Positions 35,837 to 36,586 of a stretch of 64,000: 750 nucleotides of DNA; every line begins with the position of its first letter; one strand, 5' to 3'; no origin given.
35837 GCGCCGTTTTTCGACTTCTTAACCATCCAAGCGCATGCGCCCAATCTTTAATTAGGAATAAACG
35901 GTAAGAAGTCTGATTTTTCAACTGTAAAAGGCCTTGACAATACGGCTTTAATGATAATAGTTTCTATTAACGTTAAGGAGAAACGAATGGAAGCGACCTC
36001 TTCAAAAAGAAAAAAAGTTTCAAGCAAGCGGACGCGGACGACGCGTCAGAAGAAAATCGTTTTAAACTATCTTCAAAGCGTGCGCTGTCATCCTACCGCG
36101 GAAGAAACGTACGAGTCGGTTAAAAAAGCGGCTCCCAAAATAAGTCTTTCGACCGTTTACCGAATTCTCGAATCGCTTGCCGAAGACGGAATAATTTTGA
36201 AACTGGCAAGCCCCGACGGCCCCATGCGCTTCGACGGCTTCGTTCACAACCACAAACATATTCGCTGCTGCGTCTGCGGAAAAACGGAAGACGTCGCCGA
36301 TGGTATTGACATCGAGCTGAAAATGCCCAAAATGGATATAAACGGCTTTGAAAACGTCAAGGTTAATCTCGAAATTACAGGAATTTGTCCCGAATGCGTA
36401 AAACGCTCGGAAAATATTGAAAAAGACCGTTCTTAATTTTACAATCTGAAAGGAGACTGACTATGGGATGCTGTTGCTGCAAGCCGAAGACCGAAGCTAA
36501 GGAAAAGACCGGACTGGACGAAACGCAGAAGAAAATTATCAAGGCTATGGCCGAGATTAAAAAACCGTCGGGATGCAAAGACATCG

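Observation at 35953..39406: Compact PerR-type oxidative-stress operon including an unusual MGCCCC poly-Cys winged-helix mini-protein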

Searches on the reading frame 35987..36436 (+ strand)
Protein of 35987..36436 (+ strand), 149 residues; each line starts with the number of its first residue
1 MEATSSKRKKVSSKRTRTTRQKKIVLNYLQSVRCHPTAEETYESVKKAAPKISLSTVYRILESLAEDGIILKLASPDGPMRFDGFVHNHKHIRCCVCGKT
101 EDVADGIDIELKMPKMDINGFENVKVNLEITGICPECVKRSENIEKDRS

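Call 3: search_protein_families(library=pfam, proteins=[window:35987-36436:+], max_evalue=0.1)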
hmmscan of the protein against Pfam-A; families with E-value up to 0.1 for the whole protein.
window:35987-36436:+ (149 aa): 5 families
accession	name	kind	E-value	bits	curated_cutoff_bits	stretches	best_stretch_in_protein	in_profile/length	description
PF01475.25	FUR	-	1.1e-24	87.3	23.1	1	16-130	4-120/121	Ferric uptake regulator family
PF06689.19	zf-C4_ClpX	-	0.0067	16.7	27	0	133-144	25-36/39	ClpX C4-type zinc finger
PF08784.17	RPA_C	-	0.009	17.2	22.6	1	5-70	36-99/106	Replication protein A C terminal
PF01978.25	TrmB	-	0.059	13.7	25.6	0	51-73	33-55/68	Sugar-specific transcriptional regulator TrmB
PF09339.16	HTH_IclR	-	0.096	12.9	22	0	52-70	30-48/52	IclR helix-turn-helix domain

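Call 4: search_protein_families(library=ncbifam, proteins=[window:35987-36436:+], max_evalue=0.1)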
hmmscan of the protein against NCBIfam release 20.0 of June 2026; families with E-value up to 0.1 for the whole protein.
window:35987-36436:+ (149 aa): 12 families
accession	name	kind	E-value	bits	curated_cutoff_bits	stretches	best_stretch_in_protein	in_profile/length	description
NF052545.1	TransRegPerRClab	equivalog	4.4e-26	91.5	180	1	12-140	9-137/138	transcriptional regulator PerR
NF047406.1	TransRegPerRTherm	equivalog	7.6e-25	87.6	200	1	17-139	5-127/130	manganese-dependent transcriptional regulator PerR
NF051892.1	TransRegFurBacil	equivalog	1.2e-18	67.6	220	1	9-141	10-147/149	ferric iron uptake transcriptional regulator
NF045678.1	TransRegIrrA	equivalog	7.3e-12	45.4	150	1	7-115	9-118/138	iron response transcriptional regulator IrrA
NF051891.1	TransRegFurHelico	equivalog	1.7e-11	44.2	200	1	8-139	15-147/148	ferric iron uptake transcriptional regulator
NF045677.1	FeRespRegIrr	equivalog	4.8e-10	39.6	170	1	11-126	4-119/127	Fur family transcriptional regulator Irr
NF047461.1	FUR_perox_PerRB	exception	1.2e-08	34.9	250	1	9-115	19-127/143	peroxide-responsive transcriptional repressor PerRB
NF047462.1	FUR_perox_PerRA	exception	2e-08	34.8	200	1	5-105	5-106/142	peroxide-responsive transcriptional repressor PerRA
NF008646.0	PRK11639.1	equivalog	2.1e-08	34.1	167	1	12-140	18-149/171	zinc uptake transcriptional repressor Zur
NF006999.0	PRK09462.1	equivalog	2.4e-08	33.7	146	1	19-113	16-111/148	ferric iron uptake transcriptional regulator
NF011155.0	PRK14561.1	equivalog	0.019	14.6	207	1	37-135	34-130/195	hypothetical protein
NF033577.2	transpos_IS481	equivalog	0.028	13.9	224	1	6-63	49-104/284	IS481 family transposase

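Call 54: search_solved_structures(query=window:35987-36433:+, show_alignments=2, max_evalue=0.00001)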
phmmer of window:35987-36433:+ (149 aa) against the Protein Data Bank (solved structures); distinct sequences matched with E-value up to 0.00001: 20.
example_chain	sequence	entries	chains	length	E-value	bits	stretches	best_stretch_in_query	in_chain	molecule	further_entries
2fe3_A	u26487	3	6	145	3.5e-19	72.4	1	15-141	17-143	Peroxide operon regulator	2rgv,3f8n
4i7h_A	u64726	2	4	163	1.8e-16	63.6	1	10-141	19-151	peroxide stress sensing regulator | Peroxide stress regulator PerR, FUR family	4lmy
2o03_A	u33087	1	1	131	3.1e-14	56.4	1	12-137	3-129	probable Zinc uptake regulation protein FurB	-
3mwm_A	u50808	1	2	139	8.4e-13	51.7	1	15-140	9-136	Putative metal uptake regulation protein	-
7vo0_G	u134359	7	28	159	1.2e-12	51.3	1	15-140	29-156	Putative metal uptake regulation protein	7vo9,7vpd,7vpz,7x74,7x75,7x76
9ire_A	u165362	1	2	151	1.2e-12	51.2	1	11-140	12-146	Ferric uptake regulation protein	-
6dk4_A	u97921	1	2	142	1.3e-11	47.9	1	15-105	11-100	Ferric uptake regulation protein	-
5fd6_A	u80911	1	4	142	2.4e-09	40.6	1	12-132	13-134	Ferric uptake regulation protein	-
5fd5_A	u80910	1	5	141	2.4e-09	40.5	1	12-132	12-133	Ferric uptake regulation protein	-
2w57_A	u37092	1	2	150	6.8e-09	39.1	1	17-112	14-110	FERRIC UPTAKE REGULATION PROTEIN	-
3eyy_A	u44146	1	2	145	3.1e-08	36.9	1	13-140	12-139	Putative iron uptake regulatory protein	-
2xig_A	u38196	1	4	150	3.6e-08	36.7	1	10-112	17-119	FERRIC UPTAKE REGULATION PROTEIN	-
6d57_A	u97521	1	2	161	4.4e-08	36.5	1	15-141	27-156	Ferric uptake regulation protein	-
4ets_A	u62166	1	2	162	4.5e-08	36.4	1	15-141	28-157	Ferric uptake regulation protein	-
8j6w_A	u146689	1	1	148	4.9e-08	36.3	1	19-136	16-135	Ferric uptake regulation protein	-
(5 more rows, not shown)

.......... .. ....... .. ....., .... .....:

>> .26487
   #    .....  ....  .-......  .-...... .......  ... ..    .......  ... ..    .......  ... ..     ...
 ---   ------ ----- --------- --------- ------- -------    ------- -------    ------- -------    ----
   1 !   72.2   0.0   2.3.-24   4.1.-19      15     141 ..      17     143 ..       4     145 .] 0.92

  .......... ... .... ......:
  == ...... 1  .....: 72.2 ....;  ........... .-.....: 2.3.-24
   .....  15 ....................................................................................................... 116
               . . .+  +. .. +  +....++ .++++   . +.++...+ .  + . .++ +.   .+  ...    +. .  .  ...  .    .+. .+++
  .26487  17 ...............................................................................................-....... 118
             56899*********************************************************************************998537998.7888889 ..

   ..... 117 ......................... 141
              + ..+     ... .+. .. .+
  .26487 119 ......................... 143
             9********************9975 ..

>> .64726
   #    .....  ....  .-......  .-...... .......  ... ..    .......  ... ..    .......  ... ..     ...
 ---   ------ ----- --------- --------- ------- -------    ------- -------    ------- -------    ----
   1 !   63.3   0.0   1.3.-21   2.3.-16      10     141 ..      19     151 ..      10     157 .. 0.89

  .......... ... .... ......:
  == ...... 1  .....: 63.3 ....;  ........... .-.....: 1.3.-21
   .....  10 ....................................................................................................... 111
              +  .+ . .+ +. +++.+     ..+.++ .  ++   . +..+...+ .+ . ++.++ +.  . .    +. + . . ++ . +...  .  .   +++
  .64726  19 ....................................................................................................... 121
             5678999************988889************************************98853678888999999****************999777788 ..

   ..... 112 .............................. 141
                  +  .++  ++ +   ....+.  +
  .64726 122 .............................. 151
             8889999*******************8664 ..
